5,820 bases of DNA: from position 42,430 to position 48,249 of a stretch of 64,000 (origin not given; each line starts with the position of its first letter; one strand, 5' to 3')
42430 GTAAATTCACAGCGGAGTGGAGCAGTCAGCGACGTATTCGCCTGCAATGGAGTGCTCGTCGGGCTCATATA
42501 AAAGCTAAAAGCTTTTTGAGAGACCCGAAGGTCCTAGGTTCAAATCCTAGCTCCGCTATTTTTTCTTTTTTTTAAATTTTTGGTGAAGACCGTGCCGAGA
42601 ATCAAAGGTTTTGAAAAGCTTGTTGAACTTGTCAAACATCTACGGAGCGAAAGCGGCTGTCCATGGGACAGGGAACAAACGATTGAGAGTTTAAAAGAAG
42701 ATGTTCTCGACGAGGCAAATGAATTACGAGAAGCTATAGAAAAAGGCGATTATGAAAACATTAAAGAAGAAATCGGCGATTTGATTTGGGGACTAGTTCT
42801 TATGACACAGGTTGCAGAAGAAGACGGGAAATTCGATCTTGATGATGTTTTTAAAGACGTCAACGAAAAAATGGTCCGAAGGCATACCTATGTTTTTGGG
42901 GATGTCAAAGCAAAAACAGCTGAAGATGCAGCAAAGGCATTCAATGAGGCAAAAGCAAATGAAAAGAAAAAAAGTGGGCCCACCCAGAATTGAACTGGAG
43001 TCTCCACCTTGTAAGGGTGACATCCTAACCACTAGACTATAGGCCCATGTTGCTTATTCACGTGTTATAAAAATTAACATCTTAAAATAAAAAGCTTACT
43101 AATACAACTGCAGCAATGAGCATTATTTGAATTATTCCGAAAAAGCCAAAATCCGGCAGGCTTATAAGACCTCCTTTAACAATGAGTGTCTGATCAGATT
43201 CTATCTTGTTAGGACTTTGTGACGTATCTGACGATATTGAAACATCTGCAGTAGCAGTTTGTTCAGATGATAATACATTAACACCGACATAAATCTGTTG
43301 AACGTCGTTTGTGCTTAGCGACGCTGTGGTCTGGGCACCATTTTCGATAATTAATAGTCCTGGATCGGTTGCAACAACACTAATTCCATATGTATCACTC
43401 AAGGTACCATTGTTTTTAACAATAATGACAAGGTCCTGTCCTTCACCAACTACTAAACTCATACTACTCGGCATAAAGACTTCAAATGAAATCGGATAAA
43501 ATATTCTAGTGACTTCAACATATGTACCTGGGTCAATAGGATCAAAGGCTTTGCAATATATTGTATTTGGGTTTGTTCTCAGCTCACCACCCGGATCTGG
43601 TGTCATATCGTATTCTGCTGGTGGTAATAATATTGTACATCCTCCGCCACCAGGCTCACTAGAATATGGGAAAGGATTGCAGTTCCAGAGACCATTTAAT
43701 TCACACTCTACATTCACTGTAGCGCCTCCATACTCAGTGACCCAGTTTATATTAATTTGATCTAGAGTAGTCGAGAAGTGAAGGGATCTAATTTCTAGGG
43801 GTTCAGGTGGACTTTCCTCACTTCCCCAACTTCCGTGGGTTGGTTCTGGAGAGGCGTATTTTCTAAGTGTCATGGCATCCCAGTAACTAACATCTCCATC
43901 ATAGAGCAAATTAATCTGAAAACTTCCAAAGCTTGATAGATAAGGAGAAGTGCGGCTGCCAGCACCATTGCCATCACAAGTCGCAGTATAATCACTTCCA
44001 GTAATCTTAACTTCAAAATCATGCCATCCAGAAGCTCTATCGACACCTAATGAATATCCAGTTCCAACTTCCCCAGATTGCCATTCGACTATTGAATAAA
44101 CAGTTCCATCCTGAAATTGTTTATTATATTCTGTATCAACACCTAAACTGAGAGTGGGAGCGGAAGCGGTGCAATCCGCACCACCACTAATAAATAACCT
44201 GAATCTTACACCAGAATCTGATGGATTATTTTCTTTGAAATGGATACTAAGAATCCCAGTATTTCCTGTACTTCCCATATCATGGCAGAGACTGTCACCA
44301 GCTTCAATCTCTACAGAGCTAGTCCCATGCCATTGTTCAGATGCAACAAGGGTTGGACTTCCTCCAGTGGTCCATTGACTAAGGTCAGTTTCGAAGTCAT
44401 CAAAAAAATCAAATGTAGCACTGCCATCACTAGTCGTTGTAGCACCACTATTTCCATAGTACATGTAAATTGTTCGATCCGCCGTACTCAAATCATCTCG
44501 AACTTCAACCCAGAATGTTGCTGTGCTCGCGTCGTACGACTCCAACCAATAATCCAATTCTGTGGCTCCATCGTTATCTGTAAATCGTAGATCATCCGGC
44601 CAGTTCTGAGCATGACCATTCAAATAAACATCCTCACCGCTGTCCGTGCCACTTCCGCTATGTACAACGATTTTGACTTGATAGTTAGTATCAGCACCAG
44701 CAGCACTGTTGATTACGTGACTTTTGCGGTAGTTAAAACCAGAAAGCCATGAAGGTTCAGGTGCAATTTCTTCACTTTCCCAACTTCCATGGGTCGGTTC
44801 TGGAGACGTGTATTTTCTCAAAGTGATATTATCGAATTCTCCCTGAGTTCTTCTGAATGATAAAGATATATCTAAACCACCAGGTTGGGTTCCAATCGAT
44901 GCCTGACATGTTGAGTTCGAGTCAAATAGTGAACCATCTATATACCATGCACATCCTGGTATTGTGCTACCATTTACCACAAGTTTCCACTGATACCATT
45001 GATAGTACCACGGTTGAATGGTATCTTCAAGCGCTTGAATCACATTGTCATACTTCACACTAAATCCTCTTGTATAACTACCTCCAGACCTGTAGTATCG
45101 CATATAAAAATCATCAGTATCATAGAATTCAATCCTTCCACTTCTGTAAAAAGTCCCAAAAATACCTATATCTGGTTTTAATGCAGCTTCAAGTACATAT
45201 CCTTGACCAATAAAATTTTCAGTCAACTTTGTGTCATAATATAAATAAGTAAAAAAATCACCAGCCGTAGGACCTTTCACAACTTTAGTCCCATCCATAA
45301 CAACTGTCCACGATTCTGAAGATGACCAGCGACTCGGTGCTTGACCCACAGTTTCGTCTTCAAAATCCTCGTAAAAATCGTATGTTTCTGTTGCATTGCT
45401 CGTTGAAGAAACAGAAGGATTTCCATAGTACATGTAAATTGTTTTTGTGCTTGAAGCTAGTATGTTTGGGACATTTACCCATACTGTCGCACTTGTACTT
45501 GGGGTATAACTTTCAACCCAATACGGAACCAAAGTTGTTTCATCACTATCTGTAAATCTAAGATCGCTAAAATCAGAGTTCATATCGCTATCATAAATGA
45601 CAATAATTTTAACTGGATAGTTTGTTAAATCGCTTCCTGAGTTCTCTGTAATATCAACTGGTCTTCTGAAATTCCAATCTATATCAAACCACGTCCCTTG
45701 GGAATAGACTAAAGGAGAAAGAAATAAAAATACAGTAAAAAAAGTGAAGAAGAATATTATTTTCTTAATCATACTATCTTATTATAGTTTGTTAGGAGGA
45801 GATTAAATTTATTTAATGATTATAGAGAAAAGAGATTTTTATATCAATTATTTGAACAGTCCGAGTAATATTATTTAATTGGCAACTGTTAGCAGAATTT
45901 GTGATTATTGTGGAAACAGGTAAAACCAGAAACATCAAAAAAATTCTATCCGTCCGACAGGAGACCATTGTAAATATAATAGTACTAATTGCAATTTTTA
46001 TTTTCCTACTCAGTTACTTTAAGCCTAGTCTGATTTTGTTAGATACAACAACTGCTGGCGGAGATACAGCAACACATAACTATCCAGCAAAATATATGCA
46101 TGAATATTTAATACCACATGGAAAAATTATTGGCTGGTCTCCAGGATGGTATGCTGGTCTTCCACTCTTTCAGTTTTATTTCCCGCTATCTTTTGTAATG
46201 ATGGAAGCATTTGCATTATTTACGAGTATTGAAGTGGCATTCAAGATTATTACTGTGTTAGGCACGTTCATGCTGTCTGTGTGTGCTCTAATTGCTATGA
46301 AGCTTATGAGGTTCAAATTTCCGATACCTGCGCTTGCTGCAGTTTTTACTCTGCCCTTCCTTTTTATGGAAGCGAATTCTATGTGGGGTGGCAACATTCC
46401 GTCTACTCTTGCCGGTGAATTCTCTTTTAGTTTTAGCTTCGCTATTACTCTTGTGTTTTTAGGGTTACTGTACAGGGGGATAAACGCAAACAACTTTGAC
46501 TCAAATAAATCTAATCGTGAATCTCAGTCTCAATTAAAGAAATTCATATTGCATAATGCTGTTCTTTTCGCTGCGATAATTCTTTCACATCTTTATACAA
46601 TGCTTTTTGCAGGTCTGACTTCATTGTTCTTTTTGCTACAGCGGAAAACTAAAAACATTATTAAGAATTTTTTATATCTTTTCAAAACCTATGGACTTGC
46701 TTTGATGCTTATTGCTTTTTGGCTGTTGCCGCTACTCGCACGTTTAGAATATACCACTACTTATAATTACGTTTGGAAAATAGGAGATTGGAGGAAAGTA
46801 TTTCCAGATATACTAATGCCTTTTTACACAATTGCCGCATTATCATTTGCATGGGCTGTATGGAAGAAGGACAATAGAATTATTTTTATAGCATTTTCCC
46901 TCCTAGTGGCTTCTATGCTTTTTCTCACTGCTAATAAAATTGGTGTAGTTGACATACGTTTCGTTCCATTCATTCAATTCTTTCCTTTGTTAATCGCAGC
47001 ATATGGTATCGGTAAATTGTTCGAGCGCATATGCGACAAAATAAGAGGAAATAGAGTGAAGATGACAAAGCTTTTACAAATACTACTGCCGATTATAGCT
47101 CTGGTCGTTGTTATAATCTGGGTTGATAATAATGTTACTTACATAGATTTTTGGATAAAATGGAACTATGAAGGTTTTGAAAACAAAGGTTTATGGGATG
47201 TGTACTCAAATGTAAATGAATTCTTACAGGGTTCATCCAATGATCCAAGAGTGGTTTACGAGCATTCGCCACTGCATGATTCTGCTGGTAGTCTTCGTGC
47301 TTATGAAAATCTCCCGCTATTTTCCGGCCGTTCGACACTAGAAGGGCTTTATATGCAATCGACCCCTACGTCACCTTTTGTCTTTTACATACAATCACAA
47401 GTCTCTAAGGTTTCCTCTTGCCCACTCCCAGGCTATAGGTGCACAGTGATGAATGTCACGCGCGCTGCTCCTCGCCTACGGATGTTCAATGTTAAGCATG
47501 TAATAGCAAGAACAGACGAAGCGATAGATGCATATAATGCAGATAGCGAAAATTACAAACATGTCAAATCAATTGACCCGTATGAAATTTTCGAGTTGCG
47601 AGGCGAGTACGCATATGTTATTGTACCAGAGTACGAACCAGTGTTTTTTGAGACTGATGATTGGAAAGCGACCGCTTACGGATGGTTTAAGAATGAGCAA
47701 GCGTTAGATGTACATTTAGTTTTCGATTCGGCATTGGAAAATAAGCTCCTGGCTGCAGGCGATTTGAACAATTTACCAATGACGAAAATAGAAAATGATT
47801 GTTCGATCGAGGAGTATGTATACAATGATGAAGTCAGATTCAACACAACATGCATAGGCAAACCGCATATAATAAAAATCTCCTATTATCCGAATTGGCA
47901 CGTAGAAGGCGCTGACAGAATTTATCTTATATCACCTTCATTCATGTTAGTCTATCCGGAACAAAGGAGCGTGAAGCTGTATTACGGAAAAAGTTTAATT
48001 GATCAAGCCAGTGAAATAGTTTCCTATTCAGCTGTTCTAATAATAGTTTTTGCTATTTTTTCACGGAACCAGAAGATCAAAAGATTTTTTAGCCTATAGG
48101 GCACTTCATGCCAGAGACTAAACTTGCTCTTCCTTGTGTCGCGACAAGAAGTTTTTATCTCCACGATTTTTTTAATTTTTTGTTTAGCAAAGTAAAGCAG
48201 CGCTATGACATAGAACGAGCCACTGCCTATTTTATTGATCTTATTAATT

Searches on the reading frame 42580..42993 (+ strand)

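Call 8: search_protein_families(library=pfam, max_evalue=0.1, proteins=[window:42580-42993:+])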
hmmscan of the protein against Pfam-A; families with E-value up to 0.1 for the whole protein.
window:42580-42993:+ (137 aa): 6 families
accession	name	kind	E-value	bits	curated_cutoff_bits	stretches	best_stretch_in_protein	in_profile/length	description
PF03819.22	MazG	-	1.7e-22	79.9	22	1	33-106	1-74/74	MazG nucleotide pyrophosphohydrolase domain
PF12643.12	MazG-like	-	4.7e-05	24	27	1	33-80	6-53/85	MazG-like family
PF01503.22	PRA-PH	-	0.0014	19.4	21.3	1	34-97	25-85/86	Phosphoribosyl-ATP pyrophosphohydrolase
PF06476.17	DUF1090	-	0.0026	18.2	24.4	1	7-63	40-96/110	Protein of unknown function (DUF1090)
PF01322.25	Cytochrom_C_2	-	0.036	15.4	26.5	0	29-67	70-108/121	Cytochrome C'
PF12221.13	HflK_N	-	0.079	13.4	22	0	70-98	14-37/44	Bacterial membrane protein N terminal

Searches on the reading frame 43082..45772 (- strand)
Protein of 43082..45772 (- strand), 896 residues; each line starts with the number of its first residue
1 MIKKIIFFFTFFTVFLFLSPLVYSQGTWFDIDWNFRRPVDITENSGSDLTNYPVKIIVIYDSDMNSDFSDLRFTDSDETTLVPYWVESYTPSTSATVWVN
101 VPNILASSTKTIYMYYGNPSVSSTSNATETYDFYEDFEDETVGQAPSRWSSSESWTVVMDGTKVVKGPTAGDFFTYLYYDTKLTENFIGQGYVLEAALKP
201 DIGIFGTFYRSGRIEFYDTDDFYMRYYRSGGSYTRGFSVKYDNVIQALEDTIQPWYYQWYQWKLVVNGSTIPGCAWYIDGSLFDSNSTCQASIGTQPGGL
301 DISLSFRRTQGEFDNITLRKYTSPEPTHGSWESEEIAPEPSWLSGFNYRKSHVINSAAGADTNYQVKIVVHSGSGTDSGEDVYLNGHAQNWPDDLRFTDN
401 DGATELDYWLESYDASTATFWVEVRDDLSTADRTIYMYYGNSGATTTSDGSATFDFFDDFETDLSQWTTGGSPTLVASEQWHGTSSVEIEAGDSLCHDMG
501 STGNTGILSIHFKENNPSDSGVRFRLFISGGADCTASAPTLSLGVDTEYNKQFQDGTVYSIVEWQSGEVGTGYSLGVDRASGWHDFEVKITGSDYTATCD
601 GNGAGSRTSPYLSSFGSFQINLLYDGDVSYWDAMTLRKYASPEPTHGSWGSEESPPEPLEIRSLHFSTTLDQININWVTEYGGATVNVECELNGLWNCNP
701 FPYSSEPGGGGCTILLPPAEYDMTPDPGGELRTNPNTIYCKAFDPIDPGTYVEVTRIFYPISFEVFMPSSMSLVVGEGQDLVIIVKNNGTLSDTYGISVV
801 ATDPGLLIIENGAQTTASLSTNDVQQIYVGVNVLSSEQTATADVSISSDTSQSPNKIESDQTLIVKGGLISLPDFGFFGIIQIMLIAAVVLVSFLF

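Call 8: search_protein_families(library=pfam, max_evalue=0.1, proteins=[window:43082-45772:-])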
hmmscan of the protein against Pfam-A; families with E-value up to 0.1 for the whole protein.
window:43082-45772:- (896 aa): 1 family
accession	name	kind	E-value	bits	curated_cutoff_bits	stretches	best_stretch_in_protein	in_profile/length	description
PF10102.14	DUF2341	-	1e-48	164.1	23.4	2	67-150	1-82/84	Domain of unknown function (DUF2341)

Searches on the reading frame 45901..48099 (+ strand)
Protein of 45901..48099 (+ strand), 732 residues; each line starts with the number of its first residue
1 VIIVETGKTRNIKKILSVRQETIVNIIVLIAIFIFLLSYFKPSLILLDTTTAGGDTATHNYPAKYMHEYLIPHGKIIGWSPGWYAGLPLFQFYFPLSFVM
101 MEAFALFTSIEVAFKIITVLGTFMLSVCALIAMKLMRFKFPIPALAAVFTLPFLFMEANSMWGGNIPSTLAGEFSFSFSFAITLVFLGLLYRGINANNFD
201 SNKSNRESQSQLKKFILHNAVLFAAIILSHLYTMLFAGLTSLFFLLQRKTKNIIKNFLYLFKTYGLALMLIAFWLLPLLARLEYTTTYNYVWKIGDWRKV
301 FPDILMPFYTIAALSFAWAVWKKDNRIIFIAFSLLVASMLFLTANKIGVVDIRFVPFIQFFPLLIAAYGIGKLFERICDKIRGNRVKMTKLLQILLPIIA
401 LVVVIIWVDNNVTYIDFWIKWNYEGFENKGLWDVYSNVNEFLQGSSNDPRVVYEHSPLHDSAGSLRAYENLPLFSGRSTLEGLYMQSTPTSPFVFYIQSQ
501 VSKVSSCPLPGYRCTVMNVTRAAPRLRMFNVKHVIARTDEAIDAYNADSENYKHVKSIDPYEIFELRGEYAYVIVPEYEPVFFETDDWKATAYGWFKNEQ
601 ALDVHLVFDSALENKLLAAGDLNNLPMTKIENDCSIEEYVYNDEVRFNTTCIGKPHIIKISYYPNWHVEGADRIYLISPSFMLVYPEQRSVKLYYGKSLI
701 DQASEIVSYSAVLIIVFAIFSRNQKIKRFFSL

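Call 8: search_protein_families(library=pfam, max_evalue=0.1, proteins=[window:45901-48099:+])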
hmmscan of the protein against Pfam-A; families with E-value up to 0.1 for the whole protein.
window:45901-48099:+ (732 aa): 1 family
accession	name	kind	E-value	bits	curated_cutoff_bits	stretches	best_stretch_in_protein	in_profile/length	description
PF10131.15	PTPS_related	-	8e-38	130.7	26.4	1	90-581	1-457/621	6-pyruvoyl-tetrahydropterin synthase related domain; membrane protein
